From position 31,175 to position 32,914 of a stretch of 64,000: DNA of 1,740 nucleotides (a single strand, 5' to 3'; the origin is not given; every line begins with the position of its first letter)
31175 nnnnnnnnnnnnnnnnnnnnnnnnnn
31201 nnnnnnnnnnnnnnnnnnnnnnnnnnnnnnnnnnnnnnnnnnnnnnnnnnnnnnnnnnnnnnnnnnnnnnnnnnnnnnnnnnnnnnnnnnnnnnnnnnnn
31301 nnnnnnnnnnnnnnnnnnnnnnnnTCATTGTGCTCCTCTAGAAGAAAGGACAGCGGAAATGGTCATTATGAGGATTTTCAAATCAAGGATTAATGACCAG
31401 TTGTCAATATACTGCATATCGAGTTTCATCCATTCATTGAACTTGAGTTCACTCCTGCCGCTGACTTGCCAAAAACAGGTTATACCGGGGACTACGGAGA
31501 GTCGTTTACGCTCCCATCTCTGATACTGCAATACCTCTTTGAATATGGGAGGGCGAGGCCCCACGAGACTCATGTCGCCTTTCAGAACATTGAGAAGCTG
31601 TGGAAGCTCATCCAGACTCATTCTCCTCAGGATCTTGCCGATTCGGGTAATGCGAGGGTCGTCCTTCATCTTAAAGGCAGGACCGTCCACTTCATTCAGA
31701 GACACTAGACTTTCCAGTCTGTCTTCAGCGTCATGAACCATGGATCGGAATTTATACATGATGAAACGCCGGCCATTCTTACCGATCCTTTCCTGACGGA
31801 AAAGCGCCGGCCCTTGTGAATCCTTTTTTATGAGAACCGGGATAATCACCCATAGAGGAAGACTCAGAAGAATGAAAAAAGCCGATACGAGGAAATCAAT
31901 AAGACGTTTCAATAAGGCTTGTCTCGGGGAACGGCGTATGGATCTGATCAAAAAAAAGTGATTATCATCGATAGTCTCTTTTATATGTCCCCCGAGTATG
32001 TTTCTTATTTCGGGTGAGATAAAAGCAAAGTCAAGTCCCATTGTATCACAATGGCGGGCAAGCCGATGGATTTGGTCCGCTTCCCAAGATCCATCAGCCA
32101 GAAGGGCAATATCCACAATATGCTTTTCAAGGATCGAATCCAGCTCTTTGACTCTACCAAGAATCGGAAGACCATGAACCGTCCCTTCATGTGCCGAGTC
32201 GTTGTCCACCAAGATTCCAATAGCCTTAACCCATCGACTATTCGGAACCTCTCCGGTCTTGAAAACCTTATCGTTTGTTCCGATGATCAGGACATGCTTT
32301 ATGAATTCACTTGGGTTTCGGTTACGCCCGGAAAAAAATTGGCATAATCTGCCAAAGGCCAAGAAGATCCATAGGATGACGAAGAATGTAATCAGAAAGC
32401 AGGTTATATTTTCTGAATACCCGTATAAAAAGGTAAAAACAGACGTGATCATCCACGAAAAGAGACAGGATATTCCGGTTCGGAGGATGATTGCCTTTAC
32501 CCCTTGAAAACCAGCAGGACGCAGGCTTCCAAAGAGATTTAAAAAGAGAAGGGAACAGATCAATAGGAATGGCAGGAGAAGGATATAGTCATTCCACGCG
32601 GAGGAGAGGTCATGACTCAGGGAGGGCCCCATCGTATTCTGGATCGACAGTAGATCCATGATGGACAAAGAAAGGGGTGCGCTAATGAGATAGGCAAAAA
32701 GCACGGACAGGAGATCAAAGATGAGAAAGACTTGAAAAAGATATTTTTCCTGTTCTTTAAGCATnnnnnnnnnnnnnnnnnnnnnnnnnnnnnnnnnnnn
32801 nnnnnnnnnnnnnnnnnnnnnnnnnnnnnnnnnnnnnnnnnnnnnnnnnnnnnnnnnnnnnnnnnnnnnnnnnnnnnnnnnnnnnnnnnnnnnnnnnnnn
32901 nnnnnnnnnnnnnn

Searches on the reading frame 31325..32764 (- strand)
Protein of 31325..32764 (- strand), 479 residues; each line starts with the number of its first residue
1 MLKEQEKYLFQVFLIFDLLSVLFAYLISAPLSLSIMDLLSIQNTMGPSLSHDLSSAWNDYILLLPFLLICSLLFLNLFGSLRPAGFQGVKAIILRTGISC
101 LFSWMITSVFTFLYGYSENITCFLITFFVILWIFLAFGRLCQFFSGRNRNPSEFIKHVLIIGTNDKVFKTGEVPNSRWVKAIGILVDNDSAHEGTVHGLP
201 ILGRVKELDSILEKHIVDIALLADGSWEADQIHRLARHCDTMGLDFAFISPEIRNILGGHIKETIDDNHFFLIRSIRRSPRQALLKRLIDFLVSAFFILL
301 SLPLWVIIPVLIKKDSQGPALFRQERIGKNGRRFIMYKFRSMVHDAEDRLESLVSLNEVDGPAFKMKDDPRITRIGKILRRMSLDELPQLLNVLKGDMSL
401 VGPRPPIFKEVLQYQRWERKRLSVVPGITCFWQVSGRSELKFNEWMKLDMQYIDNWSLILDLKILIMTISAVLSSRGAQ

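Call 7: search_protein_families(library=pfam, proteins=[window:31325-32764:-])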
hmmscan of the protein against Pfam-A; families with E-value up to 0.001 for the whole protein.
window:31325-32764:- (479 aa): 2 families
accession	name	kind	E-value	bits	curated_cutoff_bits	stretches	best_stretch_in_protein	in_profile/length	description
PF02397.22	Bac_transf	-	1.5e-68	230.3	27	1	286-473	1-178/179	Bacterial sugar transferase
PF13727.12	CoA_binding_3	-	2.5e-07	31.3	25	1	90-248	15-173/175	CoA-binding domain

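Call 13: find_encoding_contigs(protein=window:31325-32764:-, flank=10000, max_places=6)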
Protein window:31325-32764:- (479 aa): 1 contig read that carries it; 1 place shown.
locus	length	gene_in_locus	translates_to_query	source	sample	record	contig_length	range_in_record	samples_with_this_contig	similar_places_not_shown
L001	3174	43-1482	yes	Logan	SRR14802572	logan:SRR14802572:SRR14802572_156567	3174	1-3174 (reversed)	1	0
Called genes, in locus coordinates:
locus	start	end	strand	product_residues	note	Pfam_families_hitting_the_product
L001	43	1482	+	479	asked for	PF13727:CoA_binding_3 (weak), PF02397:Bac_transf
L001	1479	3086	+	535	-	PF00515:TPR_1 (weak), PF07719:TPR_2 (weak), PF13432:TPR_16, PF14559:TPR_19 (weak), PF13432:TPR_16 (weak), PF00515:TPR_1, PF13432:TPR_16, PF14559:TPR_19, +29 more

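Call 14: find_homologous_proteins(query=window:31325-32764:-, max_evalue=1e-30)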
Query window:31325-32764:- (479 aa): 7707 proteins with E <= 1e-30 among 8000 candidates; the best 120 are listed.
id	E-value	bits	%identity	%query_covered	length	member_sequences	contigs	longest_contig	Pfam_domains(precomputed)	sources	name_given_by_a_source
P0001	0.0e+0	1074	100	100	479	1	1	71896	PF13727.13,PF02397.23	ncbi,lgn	-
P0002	7.4e-285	963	90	100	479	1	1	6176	PF13727.13,PF02397.23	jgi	jgi:exopolysaccharide biosynthesis polyprenyl glycosylphosphotransferase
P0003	4.9e-278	941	87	100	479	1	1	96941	PF13727.13,PF02397.23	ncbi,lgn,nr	ncbi:MAG: sugar transferase [Deltaproteobacteria bacterium]|nr:sugar transferase [Deltaproteobacteri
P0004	2.0e-259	879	82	100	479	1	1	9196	PF13727.13,PF02397.23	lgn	-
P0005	5.9e-259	878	81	100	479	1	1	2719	PF13727.13,PF02397.23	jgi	jgi:exopolysaccharide biosynthesis polyprenyl glycosylphosphotransferase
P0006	7.2e-258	874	82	100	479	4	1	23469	PF13727.13,PF02397.23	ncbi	-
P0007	6.5e-257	871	82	100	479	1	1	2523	PF13727.13,PF02397.23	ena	-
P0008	2.0e-140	487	51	100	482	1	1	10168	PF13727.13,PF02397.23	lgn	-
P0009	1.0e-135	471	49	100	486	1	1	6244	PF13727.13,PF02397.23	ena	-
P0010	2.6e-135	470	49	100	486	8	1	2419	PF02397.23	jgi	jgi:exopolysaccharide biosynthesis polyprenyl glycosylphosphotransferase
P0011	3.8e-128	446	47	100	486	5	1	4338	PF13727.13,PF02397.23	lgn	-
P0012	1.1e-127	445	44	100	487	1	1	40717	PF13727.13,PF02397.23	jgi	jgi:exopolysaccharide biosynthesis polyprenyl glycosylphosphotransferase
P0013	1.1e-126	442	42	100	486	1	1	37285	PF13727.13,PF02397.23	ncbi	-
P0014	1.2e-126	442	43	100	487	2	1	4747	PF13727.13,PF02397.23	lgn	-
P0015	9.7e-122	425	45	100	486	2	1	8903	PF02397.23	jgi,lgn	jgi:exopolysaccharide biosynthesis polyprenyl glycosylphosphotransferase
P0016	2.0e-121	424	45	100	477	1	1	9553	PF13727.13,PF02397.23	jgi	-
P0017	3.8e-121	423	43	100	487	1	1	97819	PF13727.13,PF02397.23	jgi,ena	-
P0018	6.2e-121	423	45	100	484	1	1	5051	PF13727.13,PF02397.23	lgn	-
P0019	1.0e-119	419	46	97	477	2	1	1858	PF02397.23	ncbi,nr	ncbi:MAG: sugar transferase, partial [Desulfobacterales bacterium]|nr:sugar transferase [Desulfobact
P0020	6.5e-119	416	45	100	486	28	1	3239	PF02397.23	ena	-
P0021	9.1e-119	415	44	100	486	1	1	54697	PF13727.13,PF02397.23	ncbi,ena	-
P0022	4.1e-118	413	45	100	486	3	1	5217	PF13727.13,PF02397.23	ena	-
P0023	4.7e-118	413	56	38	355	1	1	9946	PF02397.23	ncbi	-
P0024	1.6e-117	411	44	100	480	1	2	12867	PF13727.13,PF02397.23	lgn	-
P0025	2.7e-117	411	57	69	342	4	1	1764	PF13727.13,PF02397.23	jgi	jgi:exopolysaccharide biosynthesis polyprenyl glycosylphosphotransferase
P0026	4.1e-117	410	43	100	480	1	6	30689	PF02397.23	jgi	jgi:exopolysaccharide biosynthesis polyprenyl glycosylphosphotransferase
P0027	2.6e-116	407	42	100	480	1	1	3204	PF13727.13,PF02397.23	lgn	-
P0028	1.4e-115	405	41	100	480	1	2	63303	PF13727.13,PF02397.23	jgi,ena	-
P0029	2.3e-115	404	43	100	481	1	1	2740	PF13727.13,PF02397.23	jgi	jgi:exopolysaccharide biosynthesis polyprenyl glycosylphosphotransferase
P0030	3.3e-113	397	44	100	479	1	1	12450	PF13727.13,PF02397.23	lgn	-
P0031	4.4e-113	397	42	100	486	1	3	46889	PF13727.13,PF02397.23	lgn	-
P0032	9.7e-113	396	42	100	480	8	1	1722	PF13727.13,PF02397.23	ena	-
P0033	2.8e-112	394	42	97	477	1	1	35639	PF13727.13,PF02397.23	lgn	-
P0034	4.1e-112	394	42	100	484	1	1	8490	PF13727.13,PF02397.23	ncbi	ncbi:MAG: sugar transferase [Pseudomonadota bacterium]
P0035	4.4e-112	393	42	100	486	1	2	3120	PF13727.13,PF02397.23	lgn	-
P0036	4.1e-111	390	43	100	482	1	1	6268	PF13727.13,PF02397.23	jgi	jgi:exopolysaccharide biosynthesis polyprenyl glycosylphosphotransferase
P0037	1.3e-110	389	42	100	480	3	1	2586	PF13727.13,PF02397.23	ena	-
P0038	2.1e-110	388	43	100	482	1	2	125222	PF13727.13,PF02397.23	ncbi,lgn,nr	ncbi:MAG: sugar transferase [Proteobacteria bacterium]|nr:sugar transferase [Pseudomonadota bacteriu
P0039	3.1e-110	387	42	100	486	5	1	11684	PF13727.13,PF02397.23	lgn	-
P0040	4.7e-110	387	40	100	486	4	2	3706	PF13727.13,PF02397.23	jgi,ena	-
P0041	1.3e-109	385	41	100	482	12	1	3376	PF13727.13,PF02397.23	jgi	-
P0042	1.3e-109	385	51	74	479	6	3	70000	PF13727.13,PF02397.23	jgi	-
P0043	3.9e-109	384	42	100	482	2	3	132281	PF13727.13,PF02397.23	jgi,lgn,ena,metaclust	metaclust:\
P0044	5.1e-109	383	39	100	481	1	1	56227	PF13727.13,PF02397.23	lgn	-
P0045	7.8e-109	383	49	77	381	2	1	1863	PF02397.23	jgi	-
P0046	7.9e-109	383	40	100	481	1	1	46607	PF13727.13,PF02397.23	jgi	jgi:exopolysaccharide biosynthesis polyprenyl glycosylphosphotransferase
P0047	1.0e-108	382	49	74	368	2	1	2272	PF13727.13,PF02397.23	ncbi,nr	ncbi:MAG TPA: sugar transferase, partial [Syntrophorhabdaceae bacterium]|nr:sugar transferase [Syntr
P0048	2.8e-108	381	42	100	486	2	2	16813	PF13727.13,PF02397.23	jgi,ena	-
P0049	4.0e-108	380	42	100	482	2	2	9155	PF13727.13,PF02397.23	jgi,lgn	jgi:exopolysaccharide biosynthesis polyprenyl glycosylphosphotransferase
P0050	4.6e-108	380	50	68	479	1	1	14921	PF13727.13,PF02397.23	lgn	-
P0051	6.4e-108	380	44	93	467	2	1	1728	PF13727.13,PF02397.23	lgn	-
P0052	6.6e-108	380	41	100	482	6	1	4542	PF13727.13,PF02397.23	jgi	-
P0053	2.8e-107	378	42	100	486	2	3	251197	PF13727.13,PF02397.23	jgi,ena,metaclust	metaclust:\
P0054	4.6e-107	377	48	74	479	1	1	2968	PF13727.13,PF02397.23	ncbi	-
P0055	4.9e-107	377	39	100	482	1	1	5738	PF13727.13,PF02397.23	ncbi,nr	ncbi:MAG: sugar transferase [Desulfobacterota bacterium]|nr:sugar transferase [Thermodesulfobacterio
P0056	1.5e-106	375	41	100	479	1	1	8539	PF13727.13,PF02397.23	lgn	-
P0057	5.6e-106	373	46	81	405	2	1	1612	PF13727.13,PF02397.23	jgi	jgi:exopolysaccharide biosynthesis polyprenyl glycosylphosphotransferase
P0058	2.6e-105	371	40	100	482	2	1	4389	PF13727.13,PF02397.23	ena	-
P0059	5.7e-105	370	47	77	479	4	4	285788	PF13727.13,PF02397.23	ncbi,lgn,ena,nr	ncbi:MAG TPA: sugar transferase [Syntrophorhabdaceae bacterium]|nr:sugar transferase [Syntrophorhabd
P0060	2.8e-104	368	48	73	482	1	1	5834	PF13727.13,PF02397.23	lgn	-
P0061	8.8e-104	366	40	100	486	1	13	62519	PF13727.13,PF02397.23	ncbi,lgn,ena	-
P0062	9.2e-104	366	39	100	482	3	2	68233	PF13727.13,PF02397.23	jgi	jgi:exopolysaccharide biosynthesis polyprenyl glycosylphosphotransferase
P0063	1.5e-103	365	41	100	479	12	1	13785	PF13727.13,PF02397.23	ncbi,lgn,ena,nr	ncbi:MAG TPA: sugar transferase [Syntrophorhabdaceae bacterium]|nr:sugar transferase [Syntrophorhabd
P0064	1.8e-103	365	40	100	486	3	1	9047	PF13727.13,PF02397.23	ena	-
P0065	2.4e-103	365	49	68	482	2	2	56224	PF13727.13,PF02397.23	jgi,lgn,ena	-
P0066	3.9e-103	364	51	71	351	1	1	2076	PF02397.23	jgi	jgi:exopolysaccharide biosynthesis polyprenyl glycosylphosphotransferase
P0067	1.4e-102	362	41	100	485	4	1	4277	PF13727.13,PF02397.23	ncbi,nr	ncbi:MAG: sugar transferase [Desulfobulbaceae bacterium]|nr:sugar transferase [Desulfobulbaceae bact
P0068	1.8e-99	352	40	100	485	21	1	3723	PF13727.13,PF02397.23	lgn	-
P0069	1.5e-98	349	41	89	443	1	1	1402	PF13727.13,PF02397.23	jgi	jgi:exopolysaccharide biosynthesis polyprenyl glycosylphosphotransferase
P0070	3.3e-98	348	41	100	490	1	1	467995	PF02397.23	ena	-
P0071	1.3e-96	342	37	100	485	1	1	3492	PF13727.13,PF02397.23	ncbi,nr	ncbi:MAG: sugar transferase [Desulfobacterales bacterium]|nr:sugar transferase [Desulfobacterales ba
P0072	4.3e-96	341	38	100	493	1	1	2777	PF02397.23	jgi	jgi:exopolysaccharide biosynthesis polyprenyl glycosylphosphotransferase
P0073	6.9e-96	340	50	65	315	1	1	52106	PF02397.23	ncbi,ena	-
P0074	5.5e-95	337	45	79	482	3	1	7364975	PF13727.13,PF02397.23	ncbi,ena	-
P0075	1.0e-93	333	49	68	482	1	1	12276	PF02397.23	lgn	-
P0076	1.5e-93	332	46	73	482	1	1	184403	PF13727.13,PF02397.23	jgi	jgi:exopolysaccharide biosynthesis polyprenyl glycosylphosphotransferase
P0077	5.9e-93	330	39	100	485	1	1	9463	PF02397.23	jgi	-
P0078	1.1e-91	326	38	100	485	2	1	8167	PF02397.23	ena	-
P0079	4.7e-91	324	40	85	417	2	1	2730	PF13727.13,PF02397.23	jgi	-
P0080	5.5e-91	324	50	63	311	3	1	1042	PF02397.23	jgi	jgi:exopolysaccharide biosynthesis polyprenyl glycosylphosphotransferase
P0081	6.4e-91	324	46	68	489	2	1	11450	PF13727.13,PF02397.23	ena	-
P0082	1.4e-90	323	38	100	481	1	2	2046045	PF02397.23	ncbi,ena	-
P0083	1.9e-87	312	40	96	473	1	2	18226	PF13727.13,PF02397.23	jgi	-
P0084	2.4e-87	312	46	71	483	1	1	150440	PF13727.13,PF02397.23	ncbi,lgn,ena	-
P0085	2.8e-87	312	39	85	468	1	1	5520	PF13727.13,PF02397.23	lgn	-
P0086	7.3e-87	310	46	68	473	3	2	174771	PF13727.13,PF02397.23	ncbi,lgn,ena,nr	ncbi:MAG TPA: sugar transferase [Nitrospiraceae bacterium]|nr:sugar transferase [Nitrospiraceae bact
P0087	1.2e-86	310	-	-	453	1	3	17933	PF02397.23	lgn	-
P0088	1.2e-86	310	-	-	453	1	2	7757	PF02397.23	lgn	-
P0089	1.3e-86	309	44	73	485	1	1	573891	PF13727.13,PF02397.23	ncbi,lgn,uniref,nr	ncbi:sugar transferase [Desulfobacula phenolica]|uniref:Exopolysaccharide biosynthesis polyprenyl gl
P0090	2.2e-86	309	-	-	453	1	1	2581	PF02397.23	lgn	-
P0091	4.4e-86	308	38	100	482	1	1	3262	PF13727.13,PF02397.23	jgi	-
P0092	5.0e-86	308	-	-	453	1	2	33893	PF02397.23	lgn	-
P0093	6.3e-86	307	-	-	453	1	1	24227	PF02397.23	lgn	-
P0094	7.2e-86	307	-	-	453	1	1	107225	PF02397.23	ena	-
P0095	8.5e-86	307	38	100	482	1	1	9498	PF13727.13,PF02397.23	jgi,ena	-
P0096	9.7e-86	307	-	-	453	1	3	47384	PF02397.23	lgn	-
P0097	1.3e-85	306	40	88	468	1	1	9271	PF13727.13,PF02397.23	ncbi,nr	ncbi:MAG: sugar transferase [Candidatus Omnitrophica bacterium]|nr:sugar transferase [Candidatus Omn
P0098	1.6e-85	306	-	-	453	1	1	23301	PF02397.23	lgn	-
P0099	2.0e-85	306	-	-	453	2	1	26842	PF02397.23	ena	-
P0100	2.1e-85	305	-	-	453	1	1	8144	PF02397.23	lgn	-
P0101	2.3e-85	305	-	-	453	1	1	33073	PF02397.23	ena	-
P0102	2.3e-85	305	-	-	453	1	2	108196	PF02397.23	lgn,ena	-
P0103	2.5e-85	305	47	67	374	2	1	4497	PF13727.13,PF02397.23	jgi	jgi:exopolysaccharide biosynthesis polyprenyl glycosylphosphotransferase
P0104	2.5e-85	305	-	-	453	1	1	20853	PF02397.23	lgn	-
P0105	2.7e-85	305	46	67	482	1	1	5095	PF13727.13,PF02397.23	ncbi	-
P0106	2.8e-85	305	47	68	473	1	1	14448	PF13727.13,PF02397.23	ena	-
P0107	4.7e-85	304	38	100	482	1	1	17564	PF13727.13,PF02397.23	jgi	-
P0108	5.0e-85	304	37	100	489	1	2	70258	PF13727.13,PF02397.23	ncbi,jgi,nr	ncbi:MAG: sugar transferase [Nitrospiraceae bacterium]|nr:MAG: sugar transferase [Nitrospiraceae bac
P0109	5.6e-85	304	55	52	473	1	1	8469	PF13727.13,PF02397.23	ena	-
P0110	6.3e-85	304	-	-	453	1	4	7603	PF02397.23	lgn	-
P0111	8.5e-85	303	45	74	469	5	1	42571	PF13727.13,PF02397.23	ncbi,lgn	-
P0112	8.8e-85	303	-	-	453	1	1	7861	PF02397.23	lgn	-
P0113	1.1e-84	303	41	81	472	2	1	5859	PF13727.13,PF02397.23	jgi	jgi:exopolysaccharide biosynthesis polyprenyl glycosylphosphotransferase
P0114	1.1e-84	303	38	100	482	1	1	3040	PF13727.13,PF02397.23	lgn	-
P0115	1.5e-84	303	-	-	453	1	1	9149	PF02397.23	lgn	-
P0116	1.8e-84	302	38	100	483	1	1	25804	PF13727.13,PF02397.23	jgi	jgi:exopolysaccharide biosynthesis polyprenyl glycosylphosphotransferase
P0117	2.6e-84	302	45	68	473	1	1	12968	PF13727.13,PF02397.23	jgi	jgi:exopolysaccharide biosynthesis polyprenyl glycosylphosphotransferase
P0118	2.9e-84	302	-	-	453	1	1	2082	PF02397.23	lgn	-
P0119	2.9e-84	302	38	100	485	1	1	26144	PF13727.13,PF02397.23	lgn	-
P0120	2.9e-84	302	37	100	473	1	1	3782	PF13727.13,PF02397.23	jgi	jgi:exopolysaccharide biosynthesis polyprenyl glycosylphosphotransferase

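Call 15: find_encoding_contigs(protein=P0003, flank=10000, max_places=3)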
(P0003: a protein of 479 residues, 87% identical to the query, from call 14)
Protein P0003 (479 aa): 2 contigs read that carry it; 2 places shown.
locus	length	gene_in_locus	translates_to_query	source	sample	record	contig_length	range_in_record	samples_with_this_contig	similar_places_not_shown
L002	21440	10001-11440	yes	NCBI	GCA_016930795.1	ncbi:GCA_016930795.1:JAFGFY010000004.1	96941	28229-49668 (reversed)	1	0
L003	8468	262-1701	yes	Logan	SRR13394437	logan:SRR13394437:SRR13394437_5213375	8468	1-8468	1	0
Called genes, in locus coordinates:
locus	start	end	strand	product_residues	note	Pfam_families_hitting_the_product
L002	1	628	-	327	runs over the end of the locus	PF13480:Acetyltransf_6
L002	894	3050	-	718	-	PF13614:AAA_31 (faint), PF13807:GNVR (weak), PF10609:ParA (faint)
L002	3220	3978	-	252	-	PF02563:Poly_export, PF10531:SLBB, PF22461:SLBB_2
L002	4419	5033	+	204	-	-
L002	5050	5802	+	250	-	-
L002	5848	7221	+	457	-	PF13519:VWA_2 (weak), PF02412:TSP_3 (weak), PF00691:OmpA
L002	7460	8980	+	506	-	PF13191:AAA_16 (faint), PF00004:AAA (faint), PF13401:AAA_22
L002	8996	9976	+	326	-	PF03781:FGE-sulfatase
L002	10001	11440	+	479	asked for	PF13727:CoA_binding_3, PF02397:Bac_transf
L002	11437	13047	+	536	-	PF07719:TPR_2 (weak), PF13432:TPR_16, PF14559:TPR_19, PF13432:TPR_16 (weak), PF00515:TPR_1 (weak), PF07719:TPR_2 (weak), PF14559:TPR_19 (weak), PF14559:TPR_19, +26 more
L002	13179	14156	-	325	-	PF06050:HGD-D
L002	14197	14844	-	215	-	PF00149:Metallophos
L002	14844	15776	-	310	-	PF04055:Radical_SAM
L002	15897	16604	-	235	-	PF01027:Bax1-I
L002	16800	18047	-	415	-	PF16491:Peptidase_M48_N, PF01435:Peptidase_M48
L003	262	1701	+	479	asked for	PF13727:CoA_binding_3, PF02397:Bac_transf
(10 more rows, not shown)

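Call 16: find_encoding_contigs(protein=P0006, flank=10000, max_places=3)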
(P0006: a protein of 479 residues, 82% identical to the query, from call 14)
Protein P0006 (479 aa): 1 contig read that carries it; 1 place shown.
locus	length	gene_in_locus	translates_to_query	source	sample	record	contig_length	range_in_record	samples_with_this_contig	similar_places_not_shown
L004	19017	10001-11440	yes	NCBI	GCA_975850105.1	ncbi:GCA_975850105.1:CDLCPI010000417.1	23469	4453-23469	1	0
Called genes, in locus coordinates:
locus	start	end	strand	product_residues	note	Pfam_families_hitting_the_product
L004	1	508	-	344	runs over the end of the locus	PF13480:Acetyltransf_6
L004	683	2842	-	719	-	PF13807:GNVR, PF06564:CBP_BcsQ (weak), PF10609:ParA, PF13614:AAA_31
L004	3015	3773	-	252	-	PF02563:Poly_export, PF10531:SLBB (weak), PF22461:SLBB_2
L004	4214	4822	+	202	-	-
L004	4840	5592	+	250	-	-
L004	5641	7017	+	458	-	PF02412:TSP_3 (weak), PF00691:OmpA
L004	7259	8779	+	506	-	PF13191:AAA_16 (faint), PF00004:AAA (weak), PF13401:AAA_22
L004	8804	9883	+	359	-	PF03781:FGE-sulfatase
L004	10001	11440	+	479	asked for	PF13727:CoA_binding_3 (weak), PF02397:Bac_transf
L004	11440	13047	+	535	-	PF07719:TPR_2 (weak), PF13432:TPR_16, PF14559:TPR_19 (weak), PF13432:TPR_16 (weak), PF00515:TPR_1 (weak), PF07719:TPR_2 (weak), PF14559:TPR_19, PF13432:TPR_16, +24 more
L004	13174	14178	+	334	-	PF26061:DUF8021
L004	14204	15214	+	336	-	PF26061:DUF8021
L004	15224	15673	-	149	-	PF01042:Ribonuc_L-PSP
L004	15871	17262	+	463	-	PF00266:Aminotran_5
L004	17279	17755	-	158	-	-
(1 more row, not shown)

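Call 17: find_encoding_contigs(protein=P0004, flank=10000, max_places=3)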
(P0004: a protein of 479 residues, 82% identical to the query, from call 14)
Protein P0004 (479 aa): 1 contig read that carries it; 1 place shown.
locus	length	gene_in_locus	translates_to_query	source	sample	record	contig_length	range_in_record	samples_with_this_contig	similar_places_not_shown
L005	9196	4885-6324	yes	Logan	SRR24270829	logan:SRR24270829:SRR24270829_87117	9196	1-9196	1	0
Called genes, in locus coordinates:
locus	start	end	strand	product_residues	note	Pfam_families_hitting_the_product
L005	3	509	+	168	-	?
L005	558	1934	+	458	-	PF13519:VWA_2 (weak), PF02412:TSP_3 (faint), PF00691:OmpA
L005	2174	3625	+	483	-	PF13191:AAA_16 (weak), PF00004:AAA (weak), PF13401:AAA_22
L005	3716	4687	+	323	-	PF03781:FGE-sulfatase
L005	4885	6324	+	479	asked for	PF13727:CoA_binding_3, PF02397:Bac_transf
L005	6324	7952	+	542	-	PF07719:TPR_2 (weak), PF13432:TPR_16, PF14559:TPR_19, PF14559:TPR_19 (weak), PF13432:TPR_16, PF00515:TPR_1, PF07719:TPR_2, PF14559:TPR_19 (weak), +25 more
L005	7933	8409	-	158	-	-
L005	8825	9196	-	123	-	?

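Call 18: find_encoding_contigs(protein=P0002, flank=10000, max_places=3)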
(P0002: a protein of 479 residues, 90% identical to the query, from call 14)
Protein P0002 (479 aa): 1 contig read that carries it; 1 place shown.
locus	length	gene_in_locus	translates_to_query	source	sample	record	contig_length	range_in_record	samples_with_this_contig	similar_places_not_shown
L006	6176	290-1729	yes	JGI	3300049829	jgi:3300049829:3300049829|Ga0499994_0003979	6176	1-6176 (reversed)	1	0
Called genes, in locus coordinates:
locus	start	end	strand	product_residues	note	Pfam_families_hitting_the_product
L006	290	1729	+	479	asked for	PF13727:CoA_binding_3, PF02397:Bac_transf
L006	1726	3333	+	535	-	PF07719:TPR_2 (weak), PF13432:TPR_16, PF14559:TPR_19 (weak), PF13432:TPR_16 (weak), PF14559:TPR_19, PF13432:TPR_16, PF14559:TPR_19, PF13181:TPR_8, +32 more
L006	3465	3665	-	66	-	PF09851:SHOCT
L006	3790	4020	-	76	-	PF07366:SnoaL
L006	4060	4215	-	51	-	-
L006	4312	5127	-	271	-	PF02596:DUF169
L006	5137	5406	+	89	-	-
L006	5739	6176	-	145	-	?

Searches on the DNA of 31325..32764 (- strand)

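Call 39: search_rna_families(sources=[L052, L092, L006], threshold=evalue, max_evalue=1)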
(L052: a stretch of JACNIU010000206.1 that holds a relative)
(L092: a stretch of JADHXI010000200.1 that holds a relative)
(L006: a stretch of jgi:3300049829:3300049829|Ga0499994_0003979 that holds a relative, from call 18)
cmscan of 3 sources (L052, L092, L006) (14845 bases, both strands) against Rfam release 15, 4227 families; matches with E-value up to 1: 1.
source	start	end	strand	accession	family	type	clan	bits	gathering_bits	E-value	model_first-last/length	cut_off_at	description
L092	1318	1471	+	RF04213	MIR7807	Gene; miRNA;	-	24.1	90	0.47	1-134/134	no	MIR7807 microRNA precursor family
